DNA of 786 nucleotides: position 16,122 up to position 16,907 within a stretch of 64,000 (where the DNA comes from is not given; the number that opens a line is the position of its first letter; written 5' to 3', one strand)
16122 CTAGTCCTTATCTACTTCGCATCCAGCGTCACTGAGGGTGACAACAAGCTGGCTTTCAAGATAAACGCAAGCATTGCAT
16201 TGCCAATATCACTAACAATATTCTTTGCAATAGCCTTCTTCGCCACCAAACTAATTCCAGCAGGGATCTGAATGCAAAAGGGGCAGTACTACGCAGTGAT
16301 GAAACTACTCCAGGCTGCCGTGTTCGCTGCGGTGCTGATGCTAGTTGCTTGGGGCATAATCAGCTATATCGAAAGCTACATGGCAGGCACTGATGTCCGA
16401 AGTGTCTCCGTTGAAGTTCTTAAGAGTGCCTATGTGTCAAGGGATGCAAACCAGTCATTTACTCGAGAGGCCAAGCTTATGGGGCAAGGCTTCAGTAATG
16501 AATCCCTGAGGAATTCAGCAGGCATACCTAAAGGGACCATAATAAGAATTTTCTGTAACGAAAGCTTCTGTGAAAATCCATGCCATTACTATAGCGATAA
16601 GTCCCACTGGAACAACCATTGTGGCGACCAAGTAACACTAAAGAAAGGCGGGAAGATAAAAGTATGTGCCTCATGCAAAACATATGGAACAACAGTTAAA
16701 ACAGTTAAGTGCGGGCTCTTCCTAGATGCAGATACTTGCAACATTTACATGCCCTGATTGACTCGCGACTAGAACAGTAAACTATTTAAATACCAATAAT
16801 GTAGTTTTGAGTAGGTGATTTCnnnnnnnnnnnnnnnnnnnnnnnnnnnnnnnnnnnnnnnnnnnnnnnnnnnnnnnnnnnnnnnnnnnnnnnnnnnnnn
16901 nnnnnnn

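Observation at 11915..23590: Type IV pilus-like locus with an unusually large set of class-III-signal proteins (10 or more)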

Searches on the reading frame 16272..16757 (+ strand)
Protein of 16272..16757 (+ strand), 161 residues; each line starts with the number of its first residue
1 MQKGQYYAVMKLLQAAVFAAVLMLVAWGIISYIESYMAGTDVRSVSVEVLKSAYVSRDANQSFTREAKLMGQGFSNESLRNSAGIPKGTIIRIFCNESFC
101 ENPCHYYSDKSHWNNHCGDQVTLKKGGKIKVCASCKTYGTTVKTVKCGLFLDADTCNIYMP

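Call 5: search_protein_families(library=pfam, proteins=[window:16272-16757:+], max_evalue=0.1)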
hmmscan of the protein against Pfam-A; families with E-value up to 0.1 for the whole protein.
window:16272-16757:+ (161 aa): 1 family
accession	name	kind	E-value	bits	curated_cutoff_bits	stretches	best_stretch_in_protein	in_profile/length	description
PF13624.11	SurA_N_3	-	0.09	13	27.2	0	12-81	13-80/162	SurA-like N-terminal domain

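Call 11: search_protein_families(library=ncbifam, proteins=[window:16272-16757:+], max_evalue=0.1)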
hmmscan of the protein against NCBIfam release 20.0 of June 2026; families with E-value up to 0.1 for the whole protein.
window:16272-16757:+ (161 aa): 0 families
